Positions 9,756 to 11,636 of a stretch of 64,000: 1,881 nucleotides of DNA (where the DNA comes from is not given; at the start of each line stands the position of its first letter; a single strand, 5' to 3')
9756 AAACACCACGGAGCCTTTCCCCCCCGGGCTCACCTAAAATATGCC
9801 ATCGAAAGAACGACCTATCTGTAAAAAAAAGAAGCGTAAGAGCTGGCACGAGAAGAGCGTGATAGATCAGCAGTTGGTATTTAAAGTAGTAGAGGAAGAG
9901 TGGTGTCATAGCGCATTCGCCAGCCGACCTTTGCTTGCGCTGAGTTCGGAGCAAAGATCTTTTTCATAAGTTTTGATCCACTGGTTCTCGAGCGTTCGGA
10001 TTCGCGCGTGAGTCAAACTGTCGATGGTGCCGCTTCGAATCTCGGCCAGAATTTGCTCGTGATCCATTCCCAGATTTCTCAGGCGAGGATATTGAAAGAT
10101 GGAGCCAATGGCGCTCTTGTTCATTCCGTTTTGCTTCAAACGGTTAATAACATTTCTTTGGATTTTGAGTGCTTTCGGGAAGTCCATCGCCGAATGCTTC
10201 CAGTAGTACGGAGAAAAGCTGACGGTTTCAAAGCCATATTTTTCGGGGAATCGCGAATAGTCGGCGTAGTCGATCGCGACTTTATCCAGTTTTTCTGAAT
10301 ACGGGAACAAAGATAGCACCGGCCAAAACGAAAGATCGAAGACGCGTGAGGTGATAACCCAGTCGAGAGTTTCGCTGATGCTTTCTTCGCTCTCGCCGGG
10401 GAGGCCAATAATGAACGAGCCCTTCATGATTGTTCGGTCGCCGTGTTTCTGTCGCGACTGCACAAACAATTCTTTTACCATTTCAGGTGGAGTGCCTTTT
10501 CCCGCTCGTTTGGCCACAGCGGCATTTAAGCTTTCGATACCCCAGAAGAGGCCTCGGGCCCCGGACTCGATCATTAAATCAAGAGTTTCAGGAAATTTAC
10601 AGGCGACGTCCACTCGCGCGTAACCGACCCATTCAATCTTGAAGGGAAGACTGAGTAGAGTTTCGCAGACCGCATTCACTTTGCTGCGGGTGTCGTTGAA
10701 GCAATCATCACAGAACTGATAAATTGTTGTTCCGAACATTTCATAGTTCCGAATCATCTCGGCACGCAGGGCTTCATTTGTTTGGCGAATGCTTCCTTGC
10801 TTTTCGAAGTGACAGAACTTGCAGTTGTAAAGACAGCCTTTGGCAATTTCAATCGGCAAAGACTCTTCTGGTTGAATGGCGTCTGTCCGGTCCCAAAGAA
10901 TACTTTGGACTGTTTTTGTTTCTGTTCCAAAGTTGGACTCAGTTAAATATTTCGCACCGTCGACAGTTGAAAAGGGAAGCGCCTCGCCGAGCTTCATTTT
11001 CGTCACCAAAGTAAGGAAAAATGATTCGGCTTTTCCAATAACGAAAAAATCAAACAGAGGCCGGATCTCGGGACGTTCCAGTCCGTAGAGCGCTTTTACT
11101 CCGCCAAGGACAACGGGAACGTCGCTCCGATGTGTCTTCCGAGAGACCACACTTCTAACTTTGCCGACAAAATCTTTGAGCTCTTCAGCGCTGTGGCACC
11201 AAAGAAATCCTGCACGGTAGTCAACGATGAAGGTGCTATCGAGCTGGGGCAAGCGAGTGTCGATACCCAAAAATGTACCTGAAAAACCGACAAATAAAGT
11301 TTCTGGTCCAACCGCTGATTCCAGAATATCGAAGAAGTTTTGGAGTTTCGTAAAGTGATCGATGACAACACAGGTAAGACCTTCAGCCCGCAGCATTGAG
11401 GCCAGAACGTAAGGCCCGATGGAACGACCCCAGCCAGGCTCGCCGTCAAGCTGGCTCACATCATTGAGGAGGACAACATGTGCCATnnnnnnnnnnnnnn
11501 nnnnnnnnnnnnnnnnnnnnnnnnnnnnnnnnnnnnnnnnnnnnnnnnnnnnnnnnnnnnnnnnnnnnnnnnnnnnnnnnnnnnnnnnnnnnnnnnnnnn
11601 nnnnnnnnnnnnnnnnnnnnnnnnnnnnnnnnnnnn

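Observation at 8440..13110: Translationally coupled four-gene lipid-tailoring operon: two divergent desaturases, a B12-type radical SAM enzyme and a double-hydroxylase fusion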

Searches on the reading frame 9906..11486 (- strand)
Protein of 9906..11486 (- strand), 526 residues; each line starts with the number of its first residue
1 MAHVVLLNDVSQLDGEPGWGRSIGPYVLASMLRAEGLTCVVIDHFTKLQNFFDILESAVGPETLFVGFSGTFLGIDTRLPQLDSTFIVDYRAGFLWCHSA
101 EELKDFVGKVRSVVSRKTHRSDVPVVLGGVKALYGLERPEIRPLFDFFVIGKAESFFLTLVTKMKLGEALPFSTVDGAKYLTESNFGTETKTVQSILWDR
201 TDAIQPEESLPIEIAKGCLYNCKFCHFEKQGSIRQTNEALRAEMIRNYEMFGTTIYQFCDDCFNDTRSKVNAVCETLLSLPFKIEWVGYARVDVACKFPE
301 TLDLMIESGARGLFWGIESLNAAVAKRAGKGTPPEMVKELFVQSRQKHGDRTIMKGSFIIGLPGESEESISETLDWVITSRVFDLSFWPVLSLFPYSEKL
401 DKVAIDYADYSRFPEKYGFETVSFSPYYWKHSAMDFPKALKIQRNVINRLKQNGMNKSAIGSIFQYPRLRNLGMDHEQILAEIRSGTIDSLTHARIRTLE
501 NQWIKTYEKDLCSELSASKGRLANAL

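Call 3: search_protein_families(library=pfam, proteins=[window:9906-11486:-], max_evalue=0.1)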
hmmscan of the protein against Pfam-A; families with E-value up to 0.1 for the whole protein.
window:9906-11486:- (526 aa): 6 families
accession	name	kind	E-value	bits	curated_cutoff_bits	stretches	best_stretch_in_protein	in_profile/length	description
PF04055.27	Radical_SAM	-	5e-11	43.5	29.5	1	212-377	1-166/166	Radical SAM superfamily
PF19326.5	AMP_deaminase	-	0.00037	19.4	27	1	427-515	81-169/630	AMP deaminase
PF02310.24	B12-binding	-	0.0042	17.4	32.1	0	113-158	74-118/121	B12 binding domain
PF19864.5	Radical_SAM_N2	-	0.026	14.4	29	1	118-164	80-125/151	Radical SAM proteins, N-terminal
PF22113.1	Mtrc-MtrF_II-IV_dom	-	0.049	13.6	30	1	217-269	79-133/176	Outer membrane cytochrome MtrC/MtrF-like, domains II/IV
PF10759.14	BPA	-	0.093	12.7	29.5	0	474-522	30-78/161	Bacterial proteasome activator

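Call 4: search_protein_families(library=ncbifam, proteins=[window:9906-11486:-], max_evalue=0.1)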
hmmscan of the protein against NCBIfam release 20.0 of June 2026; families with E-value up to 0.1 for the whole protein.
window:9906-11486:- (526 aa): 24 families
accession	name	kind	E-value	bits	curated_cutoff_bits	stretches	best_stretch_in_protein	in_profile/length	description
TIGR04479.1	bcpD_PhpK_rSAM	subfamily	2.8e-29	101.9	600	1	194-480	226-494/504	PhpK family radical SAM P-methyltransferase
TIGR03471.1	HpnJ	equivalog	1.9e-18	66.6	577.6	1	214-377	202-362/472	hopanoid biosynthesis associated radical SAM protein HpnJ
TIGR04072.2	rSAM_ladder_B12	equivalog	9.8e-14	50.8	360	1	103-375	79-344/443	lipid biosynthesis B12-binding/radical SAM protein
NF050148.1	rSAM_ApyD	equivalog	1.6e-13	50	750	1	208-377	198-363/645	RiPP biosynthesis radical SAM protein ApyD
NF038361.1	rSAM_Sden_1168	equivalog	2.6e-11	42.8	575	1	210-379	283-450/560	Sden_1168 family B12-binding radical SAM P-methyltransferase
TIGR02026.1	BchE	equivalog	9.4e-11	41.2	481.35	1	125-411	95-397/497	magnesium-protoporphyrin IX monomethyl ester anaerobic oxidative cyclase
TIGR04013.1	B12_SAM_MJ_1487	hypoth_equivalog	3.4e-10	39.3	251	1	110-226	59-168/382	TIGR04013 family B12-binding domain/radical SAM domain-containing protein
TIGR04385.1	B12_rSAM_cofa1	equivalog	2.7e-09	36.8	450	1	208-331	194-318/438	B12 lower ligand biosynthesis radical SAM protein BzaD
NF033070.1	rSAM_AprD4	equivalog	3.3e-09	36.1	500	1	212-406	199-392/456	AprD4 family radical SAM diol-dehydratase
TIGR04014.1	B12_SAM_MJ_0865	equivalog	4.5e-08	32.3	360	1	212-380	163-336/434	methyl-coenzyme M reductase glutamine C-methyltransferase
TIGR01125.1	TIGR01125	equivalog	4.5e-06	26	356.95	1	206-407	134-337/432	30S ribosomal protein S12 methylthiotransferase RimO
TIGR00089.1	TIGR00089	subfamily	2.6e-05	23.2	251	1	347-404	285-336/429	MiaB/RimO family radical SAM methylthiotransferase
TIGR01578.1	MiaB-like-B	hypoth_equivalog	0.00022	20.1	314.7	0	193-228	118-153/421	tRNA (N(6)-L-threonylcarbamoyladenosine(37)-C(2))-methylthiotransferase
TIGR04295.1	B12_rSAM_oligo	hypoth_equivalog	0.00086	18.1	400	1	200-323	191-307/422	TIGR04295 family B12-binding domain-containing radical SAM protein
TIGR00538.1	hemN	equivalog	0.0023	16.8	324.95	1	300-402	152-255/454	oxygen-independent coproporphyrinogen III oxidase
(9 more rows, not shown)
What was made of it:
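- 9906..11486 (-): Radical SAM enzyme, 526 aa: N-terminal Rossmann (B12-binding-like) domain, rSAM barrel and helical C-terminal domain; no transmembrane segment. NCBIfam best is the PhpK subfamily at 101.9 bits against a cut-off of 600 (call 4).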

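Call 7: find_homologous_proteins(query=window:9906-11486:-, max_evalue=0.00001)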
Query window:9906-11486:- (526 aa): 344 proteins with E <= 0.00001 among 8000 candidates; the best 120 are listed.
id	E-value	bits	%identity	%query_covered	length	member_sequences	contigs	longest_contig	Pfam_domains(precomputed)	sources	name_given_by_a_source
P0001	2.0e-184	632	54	97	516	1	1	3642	PF04055.28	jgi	jgi:radical SAM superfamily enzyme YgiQ (UPF0313 family)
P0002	2.7e-181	622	50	100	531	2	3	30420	PF04055.28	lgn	-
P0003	2.1e-180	619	53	98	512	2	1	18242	PF04055.28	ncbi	-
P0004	3.0e-173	595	51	98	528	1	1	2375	PF04055.28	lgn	-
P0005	1.3e-172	593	51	99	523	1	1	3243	PF04055.28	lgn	-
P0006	2.9e-171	588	50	96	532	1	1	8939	PF04055.28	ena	-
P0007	2.6e-167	575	50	98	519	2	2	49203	PF04055.28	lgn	-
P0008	1.5e-165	570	49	98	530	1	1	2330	PF04055.28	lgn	-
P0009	4.4e-165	568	49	98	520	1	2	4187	PF04055.28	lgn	-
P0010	4.4e-165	568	49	100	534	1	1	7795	PF04055.28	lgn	-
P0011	7.4e-160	551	48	98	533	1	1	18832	PF04055.28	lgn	-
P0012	5.5e-159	548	51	91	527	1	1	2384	PF04055.28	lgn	-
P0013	3.0e-158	546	52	89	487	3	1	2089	PF04055.28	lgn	-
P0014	1.3e-155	537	50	90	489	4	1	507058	PF04055.28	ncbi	-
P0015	8.6e-153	528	46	97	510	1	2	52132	PF04055.28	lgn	-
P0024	5.6e-131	456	44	92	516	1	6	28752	PF04055.28,PF02310.25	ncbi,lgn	-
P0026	1.1e-127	445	44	92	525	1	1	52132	PF04055.28,PF02310.25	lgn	-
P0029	2.7e-126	440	45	90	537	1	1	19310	PF04055.28,PF02310.25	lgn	-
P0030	2.9e-126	440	41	100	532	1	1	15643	PF04055.28,PF02310.25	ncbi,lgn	-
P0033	8.5e-126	438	44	91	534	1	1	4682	PF04055.28,PF02310.25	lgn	-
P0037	5.6e-125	436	43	92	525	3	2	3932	PF04055.28,PF02310.25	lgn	-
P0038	6.7e-125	435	44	93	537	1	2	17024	PF04055.28,PF02310.25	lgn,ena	-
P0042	1.6e-124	434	44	92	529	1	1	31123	PF04055.28,PF02310.25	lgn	-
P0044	4.6e-124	433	45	92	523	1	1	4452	PF04055.28,PF02310.25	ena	-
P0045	1.2e-123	431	42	98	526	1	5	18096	PF04055.28,PF02310.25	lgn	-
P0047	3.1e-123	430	43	96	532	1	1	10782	PF04055.28,PF02310.25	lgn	-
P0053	1.7e-121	424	41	98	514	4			PF02310.25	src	-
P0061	7.9e-120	419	43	90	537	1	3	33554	PF04055.28,PF02310.25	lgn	-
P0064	1.8e-119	418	42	90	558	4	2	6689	PF04055.28,PF02310.25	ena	-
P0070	4.8e-118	413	43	91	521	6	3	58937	PF04055.28,PF02310.25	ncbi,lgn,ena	-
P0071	8.6e-118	412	43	91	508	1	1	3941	PF04055.28,PF02310.25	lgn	-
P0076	6.5e-117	409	42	91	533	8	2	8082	PF04055.28,PF02310.25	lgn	-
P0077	6.9e-117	409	40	92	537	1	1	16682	PF04055.28,PF02310.25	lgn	-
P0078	2.2e-116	407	41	90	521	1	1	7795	PF04055.28,PF02310.25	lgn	-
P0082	5.8e-116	406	41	91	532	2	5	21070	PF04055.28,PF02310.25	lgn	-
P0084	1.0e-115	405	40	88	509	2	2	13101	PF04055.28,PF02310.25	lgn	-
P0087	1.5e-115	405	40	95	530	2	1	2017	PF04055.28,PF02310.25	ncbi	-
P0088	2.0e-115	404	41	92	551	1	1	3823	PF04055.28,PF02310.25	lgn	-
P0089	2.1e-115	404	41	91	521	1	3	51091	PF04055.28,PF02310.25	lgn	-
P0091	6.2e-115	403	40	97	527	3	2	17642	PF04055.28,PF02310.25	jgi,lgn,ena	jgi:radical SAM superfamily enzyme YgiQ (UPF0313 family)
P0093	1.4e-114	401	41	92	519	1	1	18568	PF04055.28,PF02310.25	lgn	-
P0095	3.2e-114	400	42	88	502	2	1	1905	PF04055.28,PF02310.25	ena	-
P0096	4.7e-114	400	41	92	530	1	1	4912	PF04055.28,PF02310.25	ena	-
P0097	4.9e-114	400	39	92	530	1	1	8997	PF04055.28,PF02310.25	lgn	-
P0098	4.9e-114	400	41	92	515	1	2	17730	PF04055.28,PF02310.25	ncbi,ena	-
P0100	7.3e-114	399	41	90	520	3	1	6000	PF04055.28,PF02310.25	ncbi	-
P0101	1.2e-113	398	39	100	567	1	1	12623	PF04055.28,PF02310.25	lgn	-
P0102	2.0e-113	398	41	91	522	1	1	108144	PF04055.28,PF02310.25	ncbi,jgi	jgi:radical SAM superfamily enzyme YgiQ (UPF0313 family)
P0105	3.2e-112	394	39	97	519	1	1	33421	PF04055.28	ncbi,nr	ncbi:MAG: radical SAM protein [Richelia sp. RM2_1_2]|nr:radical SAM protein [Richelia sp. RM2_1_2]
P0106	5.8e-112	393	39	91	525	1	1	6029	PF04055.28,PF02310.25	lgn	-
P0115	3.0e-110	387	39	97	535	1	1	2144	PF04055.28,PF02310.25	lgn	-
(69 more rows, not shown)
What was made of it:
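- On Class B (cobalamin-dependent) radical SAM enzymes: A minority of family members carry a precomputed PF02310 hit (call 7).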

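Call 8: find_related_loci(query=window:9906-11486:-, collection=genome_contigs, flank=8000)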
Query window:9906-11486:- (526 aa) in genome_contigs; peptide patterns used: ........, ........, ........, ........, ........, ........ (x = any residue, [..] = any of these).
103 stretches matched a pattern, but none encodes a relative of the query by tblastn (E <= 1e-3).
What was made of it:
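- Tried and rejected: First genome_contigs scan with exact peptides found nothing (call 8).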

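Call 10: find_related_loci(query=A1, collection=genome_contigs, flank=8000)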
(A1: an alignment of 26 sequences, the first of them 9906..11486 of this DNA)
Query A1 (526 aa) in genome_contigs; peptide patterns used: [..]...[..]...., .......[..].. (x = any residue, [..] = any of these).
598 stretches matched a pattern (row limit reached: there are more); 492 encode a relative of the query (tblastn E <= 1e-3); the best 80 are kept; 80 distinct loci.
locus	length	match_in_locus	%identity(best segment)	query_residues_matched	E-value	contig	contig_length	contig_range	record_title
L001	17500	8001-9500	44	1-518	1e-141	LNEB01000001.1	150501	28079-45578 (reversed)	MAG: Bdellovibrionales bacterium Ga0074139 Ga0074139_101.1, whole genome shotgun sequence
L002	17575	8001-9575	40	1-526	4e-130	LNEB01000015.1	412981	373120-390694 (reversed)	MAG: Bdellovibrionales bacterium Ga0074139 Ga0074139_114.1, whole genome shotgun sequence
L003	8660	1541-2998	43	4-489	7e-126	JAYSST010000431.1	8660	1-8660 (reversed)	MAG: Bdellovibrionales bacterium isolate GFS_12268 GFS_12268_430, whole genome shotgun sequence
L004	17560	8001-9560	41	1-522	2e-125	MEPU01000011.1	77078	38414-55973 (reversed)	MAG: Bdellovibrionales bacterium RIFCSPHIGHO2_01_FULL_40_29 rifcsphigho2_01_scaffold_445, whole genome shotgun sequence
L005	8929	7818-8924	52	2-370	5e-124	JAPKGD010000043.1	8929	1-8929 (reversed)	MAG: Bdellovibrionales bacterium isolate PDA_C_MAG.6 MAG.6_43, whole genome shotgun sequence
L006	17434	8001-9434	42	2-479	7e-121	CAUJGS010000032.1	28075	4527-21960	MAG: Bdellovibrionota bacterium isolate KLAP46 genome assembly, contig: KLAP46_833271, whole genome shotgun sequence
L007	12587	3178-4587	42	18-488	2e-120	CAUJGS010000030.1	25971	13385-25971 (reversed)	MAG: Bdellovibrionota bacterium isolate KLAP46 genome assembly, contig: KLAP46_512166, whole genome shotgun sequence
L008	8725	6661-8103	41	3-485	2e-118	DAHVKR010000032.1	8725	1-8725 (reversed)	MAG TPA_asm: Bdellovibrionales bacterium isolate clean509 NODE_32_length_8725_cov_3.242831, whole genome shotgun sequenc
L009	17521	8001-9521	41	1-507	3e-117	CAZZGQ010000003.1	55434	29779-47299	MAG TPA_asm: uncultured Elusimicrobia sp. isolate SRP272529_co2_26 genome assembly, contig: NODE_758_length_55434_cov_12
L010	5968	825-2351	38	1-512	7e-116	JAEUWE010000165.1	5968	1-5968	MAG: Bdellovibrionaceae bacterium isolate new MAG-399 k141_1431939, whole genome shotgun sequence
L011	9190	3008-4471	39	3-485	7e-113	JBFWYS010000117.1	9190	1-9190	MAG: Pseudobdellovibrionaceae bacterium isolate CA_2019_TPBS_17 NODE_29234_length_9190_cov_3.738387_TPBS, whole genome s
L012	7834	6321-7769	37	1-479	1e-112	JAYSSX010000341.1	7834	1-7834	MAG: Pseudobdellovibrionaceae bacterium isolate GFS_1235 GFS_1235_340, whole genome shotgun sequence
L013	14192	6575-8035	41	2-484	2e-113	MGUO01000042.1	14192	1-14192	MAG: Elusimicrobia bacterium RIFCSPHIGHO2_02_FULL_57_9 rifcsphigho2_02_scaffold_13885, whole genome shotgun sequence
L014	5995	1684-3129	40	1-479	6e-103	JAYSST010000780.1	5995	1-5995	MAG: Bdellovibrionales bacterium isolate GFS_12268 GFS_12268_779, whole genome shotgun sequence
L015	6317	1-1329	39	36-473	1e-97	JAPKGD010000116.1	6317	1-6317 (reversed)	MAG: Bdellovibrionales bacterium isolate PDA_C_MAG.6 MAG.6_116, whole genome shotgun sequence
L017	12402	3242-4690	38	1-479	9e-113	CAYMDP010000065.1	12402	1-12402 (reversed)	MAG TPA_asm: uncultured Pseudobdellovibrionaceae bacterium isolate SRP329715_co2_48 genome assembly, contig: NODE_9454_l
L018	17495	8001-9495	40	15-512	3e-90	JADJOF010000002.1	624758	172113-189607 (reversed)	MAG: Bdellovibrionales bacterium isolate Fred_18-Q3-R57-64_BAT3C.339 tig00004627-10-6241410, whole genome shotgun sequen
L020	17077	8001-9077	25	85-427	2e-23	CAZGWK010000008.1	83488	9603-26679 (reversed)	MAG TPA_asm: uncultured Actinomycetota bacterium isolate SRP141376_co1_17 genome assembly, contig: NODE_737_length_83488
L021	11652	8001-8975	25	112-427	2e-22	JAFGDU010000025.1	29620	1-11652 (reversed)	MAG: Actinomycetota bacterium isolate Zod_Metabat.1188 k87_2049168, whole genome shotgun sequence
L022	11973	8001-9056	26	92-427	6e-22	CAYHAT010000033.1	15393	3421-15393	MAG TPA_asm: uncultured Actinomycetota bacterium isolate ERP119294_co1_319 genome assembly, contig: NODE_4973_length_153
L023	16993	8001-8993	27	112-433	7e-22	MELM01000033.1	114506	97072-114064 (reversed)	MAG: Candidatus Solincola sediminis RBG_16_scaffold_2407, whole genome shotgun sequence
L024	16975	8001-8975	26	112-427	2e-21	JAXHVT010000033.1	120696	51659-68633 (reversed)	MAG: Actinomycetota bacterium isolate MAG84_tar_biofilm MAG84_33, whole genome shotgun sequence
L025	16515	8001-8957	27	112-426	4e-21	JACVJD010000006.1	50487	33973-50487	MAG: Candidatus Solincola daggyaiensis isolate DG_1_6.bin.137 contig006, whole genome shotgun sequence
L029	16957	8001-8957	27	112-426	2e-20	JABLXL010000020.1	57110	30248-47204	MAG: Actinomycetota bacterium isolate Ch49 contig20, whole genome shotgun sequence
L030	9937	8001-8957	26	112-426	2e-19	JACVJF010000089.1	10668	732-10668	MAG: Candidatus Solincola quzhuomuensis isolate QZM4_1.bin.364 contig089, whole genome shotgun sequence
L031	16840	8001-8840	26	122-396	1e-18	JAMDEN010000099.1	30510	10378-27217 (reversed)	MAG: Actinomycetota bacterium isolate FK_Sedi_B_Bin.100 NODE_4540_length_30510_cov_11.4734, whole genome shotgun sequenc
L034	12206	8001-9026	23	113-428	3e-18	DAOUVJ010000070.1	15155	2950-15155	MAG TPA_asm: Promethearchaeota archaeon isolate CSMAG_846 CSMAG_846_k141_126885_length_15155_cov_12.6151, whole genome s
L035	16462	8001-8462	32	215-370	6e-18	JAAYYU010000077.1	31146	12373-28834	MAG: Candidatus Anammoximicrobium sp. isolate AS06rmzACSIP_251 104719_AS06, whole genome shotgun sequence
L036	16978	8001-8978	26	114-434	7e-18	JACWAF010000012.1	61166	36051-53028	MAG: Nitrospirae bacterium isolate B_NIT_04 k141_107947, whole genome shotgun sequence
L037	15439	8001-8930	26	119-429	1e-17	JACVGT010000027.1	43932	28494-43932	MAG: Theionarchaea archaeon isolate SZ_20-22.3 SZ_20-22.3_bin20-22.3_015_partial_0_43932, whole genome shotgun sequence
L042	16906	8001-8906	24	142-434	5e-17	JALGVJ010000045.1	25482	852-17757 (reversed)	MAG: Promethearchaeota archaeon isolate Meg22_1012_Bin_233 Meg22_1012_Bin_233_scaffold_4593, whole genome shotgun sequen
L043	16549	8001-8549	30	212-397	4e-17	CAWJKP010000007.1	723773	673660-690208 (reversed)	MAG: Pirellulales bacterium isolate MFD05580.bin.2.29 genome assembly, contig: contig_31158, whole genome shotgun sequen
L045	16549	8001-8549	30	212-397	8e-17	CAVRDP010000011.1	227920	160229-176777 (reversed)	MAG: uncultured Planctomycetia bacterium isolate MFD01231.bin.2.30 genome assembly, contig: contig_12757, whole genome s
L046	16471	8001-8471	30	215-373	1e-16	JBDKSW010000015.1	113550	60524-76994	MAG: Thermoguttaceae bacterium isolate 6_bin.44 c_000001221372, whole genome shotgun sequence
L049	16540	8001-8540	30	215-397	2e-16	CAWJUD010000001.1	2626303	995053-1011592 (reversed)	MAG: Pirellulales bacterium isolate MFD04408.bin.1.134 genome assembly, contig: contig_23428, whole genome shotgun seque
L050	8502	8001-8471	30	215-373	3e-16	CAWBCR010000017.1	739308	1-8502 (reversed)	MAG: uncultured Chloroflexia bacterium isolate MFD02416.bin.2.250 genome assembly, contig: contig_34785, whole genome sh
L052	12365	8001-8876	24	126-403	3e-16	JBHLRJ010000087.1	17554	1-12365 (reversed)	MAG: Candidatus Thorarchaeota archaeon isolate TM1M.263 TM1M.263@10084, whole genome shotgun sequence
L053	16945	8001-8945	26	123-426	4e-16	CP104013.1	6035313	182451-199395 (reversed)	Candidatus Lokiarchaeum ossiferum isolate Loki-B35 chromosome, complete genome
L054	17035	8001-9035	26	104-450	5e-16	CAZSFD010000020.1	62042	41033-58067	MAG TPA_asm: uncultured Anaerolineaceae bacterium isolate binchicken_co274_165 genome assembly, contig: NODE_1220_length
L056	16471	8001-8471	30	215-373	5e-16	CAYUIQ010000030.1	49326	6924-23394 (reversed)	MAG TPA_asm: uncultured Planctomycetaceae bacterium isolate SRP167671_co1_171 genome assembly, contig: NODE_761_length_4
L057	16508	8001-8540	30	215-397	1e-16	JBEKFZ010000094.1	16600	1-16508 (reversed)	MAG: Thermoguttaceae bacterium isolate SPRUCE 241 SPRUCE_241_94, whole genome shotgun sequence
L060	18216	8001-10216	30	117-426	7e-16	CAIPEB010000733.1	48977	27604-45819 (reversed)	MAG: uncultured Planctomycetaceae bacterium isolate LaPlata-15m-b_bin-253 genome assembly, contig: bin-253:733/789, whol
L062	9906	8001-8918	26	125-426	8e-16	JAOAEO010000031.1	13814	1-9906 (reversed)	MAG: Thermodesulfovibrionales bacterium isolate SKW261 NODE_31_length_13814_cov_3.683847, whole genome shotgun sequence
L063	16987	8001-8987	24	107-426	1e-15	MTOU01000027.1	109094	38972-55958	MAG: Nitrospirae bacterium JdFR-85 JGI24019J35510_1000061, whole genome shotgun sequence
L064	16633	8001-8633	28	212-413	9e-16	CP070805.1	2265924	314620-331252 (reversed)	MAG: Promethearchaeota archaeon isolate bin132 chromosome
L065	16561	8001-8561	30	215-404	9e-16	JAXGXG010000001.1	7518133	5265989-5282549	MAG: Thermoguttaceae bacterium isolate AnMBR.bin485 bin485_1, whole genome shotgun sequence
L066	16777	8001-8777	24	122-370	1e-15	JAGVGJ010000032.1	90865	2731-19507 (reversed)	MAG: Candidatus Omnitrophota bacterium isolate DeMMO2_5 c_000000078169, whole genome shotgun sequence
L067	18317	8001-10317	26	102-387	1e-15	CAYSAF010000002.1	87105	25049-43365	MAG TPA_asm: Candidatus Woesearchaeota archaeon isolate binchicken_co266_186 genome assembly, contig: NODE_615_length_87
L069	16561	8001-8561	30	215-404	1e-15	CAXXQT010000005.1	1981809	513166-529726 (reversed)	MAG: Thermoguttaceae bacterium isolate 6d2dc2d4-6dd0-4c87-b5e3-0172890c642a genome assembly, contig: contig_5, whole gen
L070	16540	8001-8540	29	215-397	1e-15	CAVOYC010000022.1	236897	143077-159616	MAG: uncultured Planctomycetota bacterium isolate MFD09964.bin.2.7 genome assembly, contig: contig_3063, whole genome sh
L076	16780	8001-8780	26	121-370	1e-15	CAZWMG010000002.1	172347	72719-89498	MAG TPA_asm: uncultured Planctomycetia bacterium isolate SRP167671_co1_128 genome assembly, contig: NODE_50_length_17234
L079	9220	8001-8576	31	215-410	2e-15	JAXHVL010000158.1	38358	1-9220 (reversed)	MAG: Thermodesulfobacteriota bacterium isolate MAG76_tar_biofilm MAG76_158, whole genome shotgun sequence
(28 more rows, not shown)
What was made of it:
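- The top hits are all MAGs, after which identity drops to about 25% (call 10).
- Tried and rejected: The alignment-based rescan worked (call 10).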

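Call 12: find_encoding_contigs(protein=P0002, flank=10000, max_places=2)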
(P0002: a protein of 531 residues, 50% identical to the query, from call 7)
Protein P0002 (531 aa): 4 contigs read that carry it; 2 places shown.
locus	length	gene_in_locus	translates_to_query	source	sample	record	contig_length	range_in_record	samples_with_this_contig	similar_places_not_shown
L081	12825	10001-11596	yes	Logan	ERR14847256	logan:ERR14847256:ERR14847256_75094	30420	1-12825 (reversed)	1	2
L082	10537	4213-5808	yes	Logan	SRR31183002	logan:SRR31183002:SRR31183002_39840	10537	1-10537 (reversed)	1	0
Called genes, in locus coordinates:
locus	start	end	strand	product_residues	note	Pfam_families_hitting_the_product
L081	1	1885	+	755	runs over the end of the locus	PF00330:Aconitase, PF00694:Aconitase_C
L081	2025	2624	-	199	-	-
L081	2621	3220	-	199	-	PF00578:AhpC-TSA, PF08534:Redoxin, PF13098:Thioredoxin_2 (weak), PF13905:Thioredoxin_8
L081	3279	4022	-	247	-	PF03099:BPL_LplA_LipB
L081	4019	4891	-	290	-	PF02749:QRPTase_N, PF01729:QRPTase_C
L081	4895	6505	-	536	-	PF00072:Response_reg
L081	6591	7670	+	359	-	PF03739:LptF_LptG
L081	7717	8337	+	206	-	PF01327:Pep_deformylase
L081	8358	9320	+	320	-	PF00551:Formyl_trans_N, PF02911:Formyl_trans_C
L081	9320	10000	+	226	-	PF00834:Ribul_P_3_epim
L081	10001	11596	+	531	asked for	PF04055:Radical_SAM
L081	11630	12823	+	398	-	?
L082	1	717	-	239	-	?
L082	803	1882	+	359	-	PF03739:LptF_LptG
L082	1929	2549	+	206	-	PF01327:Pep_deformylase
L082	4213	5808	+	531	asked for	PF04055:Radical_SAM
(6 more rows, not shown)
